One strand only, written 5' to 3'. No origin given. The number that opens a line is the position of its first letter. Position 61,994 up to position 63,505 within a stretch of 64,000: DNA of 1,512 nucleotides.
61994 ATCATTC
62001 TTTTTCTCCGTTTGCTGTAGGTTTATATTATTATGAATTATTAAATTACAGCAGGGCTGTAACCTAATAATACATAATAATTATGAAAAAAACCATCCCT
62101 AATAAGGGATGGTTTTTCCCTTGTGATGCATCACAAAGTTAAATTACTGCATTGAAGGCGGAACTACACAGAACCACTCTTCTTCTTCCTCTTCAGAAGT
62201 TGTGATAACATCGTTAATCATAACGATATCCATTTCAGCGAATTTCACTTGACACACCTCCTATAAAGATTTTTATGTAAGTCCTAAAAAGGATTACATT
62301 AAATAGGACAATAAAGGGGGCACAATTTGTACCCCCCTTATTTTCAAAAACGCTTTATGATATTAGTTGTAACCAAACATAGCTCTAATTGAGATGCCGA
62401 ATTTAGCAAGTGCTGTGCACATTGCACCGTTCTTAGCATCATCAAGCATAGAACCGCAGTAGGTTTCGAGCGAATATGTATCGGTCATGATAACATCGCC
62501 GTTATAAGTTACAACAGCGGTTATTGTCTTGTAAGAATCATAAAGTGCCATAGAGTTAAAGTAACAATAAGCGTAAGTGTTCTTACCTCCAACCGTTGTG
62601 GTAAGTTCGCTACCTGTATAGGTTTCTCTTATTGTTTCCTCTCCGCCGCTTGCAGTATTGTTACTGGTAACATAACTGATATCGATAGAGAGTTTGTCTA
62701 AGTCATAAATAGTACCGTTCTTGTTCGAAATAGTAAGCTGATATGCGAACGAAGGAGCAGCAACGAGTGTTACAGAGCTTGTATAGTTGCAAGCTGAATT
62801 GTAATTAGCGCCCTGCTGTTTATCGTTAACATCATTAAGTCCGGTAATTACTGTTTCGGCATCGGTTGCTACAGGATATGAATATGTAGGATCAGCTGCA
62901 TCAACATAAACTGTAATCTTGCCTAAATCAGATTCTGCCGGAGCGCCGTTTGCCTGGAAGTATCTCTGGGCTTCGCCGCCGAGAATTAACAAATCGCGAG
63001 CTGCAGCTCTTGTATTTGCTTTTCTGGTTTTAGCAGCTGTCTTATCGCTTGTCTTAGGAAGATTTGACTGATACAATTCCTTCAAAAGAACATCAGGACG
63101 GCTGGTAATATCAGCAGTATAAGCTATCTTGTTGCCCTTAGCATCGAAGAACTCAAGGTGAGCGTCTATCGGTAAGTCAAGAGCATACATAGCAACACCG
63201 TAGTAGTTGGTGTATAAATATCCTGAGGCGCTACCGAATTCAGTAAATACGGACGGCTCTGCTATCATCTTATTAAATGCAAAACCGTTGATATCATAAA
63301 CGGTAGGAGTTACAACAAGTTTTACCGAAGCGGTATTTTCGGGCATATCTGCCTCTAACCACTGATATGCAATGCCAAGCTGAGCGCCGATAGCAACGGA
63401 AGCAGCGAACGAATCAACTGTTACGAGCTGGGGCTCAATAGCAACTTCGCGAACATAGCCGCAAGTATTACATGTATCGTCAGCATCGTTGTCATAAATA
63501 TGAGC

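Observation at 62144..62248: Unannotated 34-aa ORF with hexaglutamate tract and single-Cys C-terminal core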

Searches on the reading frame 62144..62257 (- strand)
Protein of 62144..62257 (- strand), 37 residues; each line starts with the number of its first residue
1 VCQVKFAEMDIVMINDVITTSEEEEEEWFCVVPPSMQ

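Call 4: search_protein_families(library=ncbifam, proteins=[window:62144-62257:-], max_evalue=0.01)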
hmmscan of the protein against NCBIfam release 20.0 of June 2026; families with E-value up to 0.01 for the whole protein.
window:62144-62257:- (37 aa): 0 families

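Call 5: search_protein_families(library=pfam, proteins=[window:62144-62257:-], max_evalue=0.01)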
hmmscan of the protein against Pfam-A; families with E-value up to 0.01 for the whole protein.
window:62144-62257:- (37 aa): 0 families

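Call 39: search_protein_representatives(alignment_id=A4)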
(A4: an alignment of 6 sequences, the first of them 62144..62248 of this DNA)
Query: 6 sequences, 38 profile positions. Proteins with E-value up to 0.001 (for the whole library): 211; up to 1e-10: 2; up to 1e-30: 0. The best 150 are listed.
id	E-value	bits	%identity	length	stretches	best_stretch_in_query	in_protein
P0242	9.3e-13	63.7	-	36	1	1-38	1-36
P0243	1.9e-11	59.5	-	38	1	1-38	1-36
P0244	1.2e-09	53.7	-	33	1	1-34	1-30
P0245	1.2e-08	50.6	-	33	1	1-31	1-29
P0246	1.2e-08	50.5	-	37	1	1-31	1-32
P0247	2.5e-08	49.5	-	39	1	2-33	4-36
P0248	2.7e-08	49.4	-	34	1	1-32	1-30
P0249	3.3e-08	49.1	-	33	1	1-30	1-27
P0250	3.6e-08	49.0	-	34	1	1-31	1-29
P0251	4.7e-08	48.6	-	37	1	1-36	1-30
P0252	6.9e-08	48.1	-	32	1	1-35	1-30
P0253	9.1e-08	47.7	-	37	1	1-31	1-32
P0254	2.1e-07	46.5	-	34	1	1-28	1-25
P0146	2.3e-07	46.4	-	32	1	1-22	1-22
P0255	2.7e-07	46.2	-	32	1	1-29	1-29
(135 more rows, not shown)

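Call 94: find_encoding_contigs(protein=P0248, flank=8000, max_places=2)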
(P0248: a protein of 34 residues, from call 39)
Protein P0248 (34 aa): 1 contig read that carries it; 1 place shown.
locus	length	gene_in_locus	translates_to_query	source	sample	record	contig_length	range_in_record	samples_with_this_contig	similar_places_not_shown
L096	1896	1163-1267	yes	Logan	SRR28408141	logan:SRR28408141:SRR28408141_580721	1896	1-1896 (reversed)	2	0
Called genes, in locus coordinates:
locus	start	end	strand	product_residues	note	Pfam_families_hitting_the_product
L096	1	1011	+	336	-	?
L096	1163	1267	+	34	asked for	-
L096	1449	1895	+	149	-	?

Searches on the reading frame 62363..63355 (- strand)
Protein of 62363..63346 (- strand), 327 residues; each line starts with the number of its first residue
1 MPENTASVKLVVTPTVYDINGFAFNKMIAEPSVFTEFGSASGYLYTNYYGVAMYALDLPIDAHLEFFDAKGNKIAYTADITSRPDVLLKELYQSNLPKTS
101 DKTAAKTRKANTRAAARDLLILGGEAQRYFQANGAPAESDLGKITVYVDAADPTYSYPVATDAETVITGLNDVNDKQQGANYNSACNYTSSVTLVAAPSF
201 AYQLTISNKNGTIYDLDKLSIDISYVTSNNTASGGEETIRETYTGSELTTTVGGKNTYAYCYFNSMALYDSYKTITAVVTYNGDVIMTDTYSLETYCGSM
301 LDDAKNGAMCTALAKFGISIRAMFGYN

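Call 4: search_protein_families(library=ncbifam, proteins=[window:62363-63346:-], max_evalue=0.01)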
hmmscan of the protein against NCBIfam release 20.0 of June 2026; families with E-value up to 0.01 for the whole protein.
window:62363-63346:- (327 aa): 0 families

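Call 5: search_protein_families(library=pfam, proteins=[window:62363-63346:-], max_evalue=0.01)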
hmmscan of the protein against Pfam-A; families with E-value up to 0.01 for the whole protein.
window:62363-63346:- (327 aa): 0 families

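Call 48: find_homologous_proteins(query=window:62363-63346:-, max_evalue=0.00001)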
Query window:62363-63346:- (327 aa): 2 proteins with E <= 0.00001 among 1847 candidates.
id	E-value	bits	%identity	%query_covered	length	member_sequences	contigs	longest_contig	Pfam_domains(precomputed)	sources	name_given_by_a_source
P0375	7.7e-210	713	100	100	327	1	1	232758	-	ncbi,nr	ncbi:MAG: hypothetical protein MJ090_03235 [Clostridia bacterium]|nr:hypothetical protein [Clostridi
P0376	2.6e-38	150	36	98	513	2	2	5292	-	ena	-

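Call 53: search_solved_structures(query=A5, max_evalue=1)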
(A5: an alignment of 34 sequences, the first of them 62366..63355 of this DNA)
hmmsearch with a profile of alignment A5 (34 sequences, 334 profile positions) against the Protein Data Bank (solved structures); distinct sequences matched with E-value up to 1: 0.

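Call 54: search_protein_families(library=pfam, alignment_id=A5, max_evalue=0.1)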
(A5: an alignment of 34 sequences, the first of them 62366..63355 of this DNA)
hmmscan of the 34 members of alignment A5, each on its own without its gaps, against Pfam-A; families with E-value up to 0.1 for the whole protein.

A. member 1, window:62366-63355:- (330 aa): 0 families

B. families by the number of members that match (of 34 scanned): 13 families
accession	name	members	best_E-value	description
PF22682.2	Ribosomal_uL24m-like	1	0.0021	Large ribosomal subunit protein uL24m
PF00942.24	CBM_3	1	0.0095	Cellulose binding domain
PF14352.11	DUF4402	1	0.01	Domain of unknown function (DUF4402)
PF23871.1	DUF7226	1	0.012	Domain of unknown function (DUF7226)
PF01917.21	Arch_flagellin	1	0.015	Archaebacterial flagellin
PF07137.17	VDE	1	0.022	VDE lipocalin domain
PF04366.17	Ysc84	1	0.029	Las17-binding protein actin regulator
PF16343.11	DUF4973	1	0.034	Domain of unknown function (DUF4973)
PF13590.11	DUF4136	1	0.039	Domain of unknown function (DUF4136)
PF08234.17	Spindle_Spc25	1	0.04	Chromosome segregation protein Spc25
PF19209.5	CoV_S1_C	1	0.055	Coronavirus spike glycoprotein S1, C-terminal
PF04769.18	MATalpha_HMGbox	1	0.058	Mating-type protein MAT alpha 1 HMG-box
PF03207.18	OspD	1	0.087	Borrelia outer surface protein D (OspD)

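Call 81: predict_structure(alignment_id=A8)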
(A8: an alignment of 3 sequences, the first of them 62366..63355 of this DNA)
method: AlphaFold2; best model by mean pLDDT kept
length: 330 residues; sequences in the alignment: 3
mean_pLDDT: 43.9   pTM: 0.34
mean pLDDT of the five models: 43.9, 43.6, 43.0, 42.3, 41.2
residues with pLDDT >= 90: 0; 70-90: 21; 50-70: 116; < 50: 193
segments of 3 or more residues with pLDDT < 50: 1-4, 17-59, 117-203, 231-237, 268-275, 295-330
pLDDT, mean of each block of 10 residues (from residue 1): 49 47 29 28 28 44 58 59 57 53 57 51 40 32 26 25 24 28 25 25 52 58 71 48 71 56 51 53 75 47 30 27 26
secondary structure, 60 per line:
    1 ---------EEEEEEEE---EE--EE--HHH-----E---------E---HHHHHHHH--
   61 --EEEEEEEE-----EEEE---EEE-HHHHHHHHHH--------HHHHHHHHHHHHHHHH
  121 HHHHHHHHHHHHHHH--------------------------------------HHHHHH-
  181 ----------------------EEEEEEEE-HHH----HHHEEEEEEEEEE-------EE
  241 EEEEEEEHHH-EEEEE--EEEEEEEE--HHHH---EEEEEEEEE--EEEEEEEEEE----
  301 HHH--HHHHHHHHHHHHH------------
elements in order: E10-17 H51-58 E63-70 E76-79 E83-85 H87-96 H105-135 H174-179 E203-210 E222-231 E239-247 E252-256 E259-266 H269-272 E276-284 E287-296 H306-318
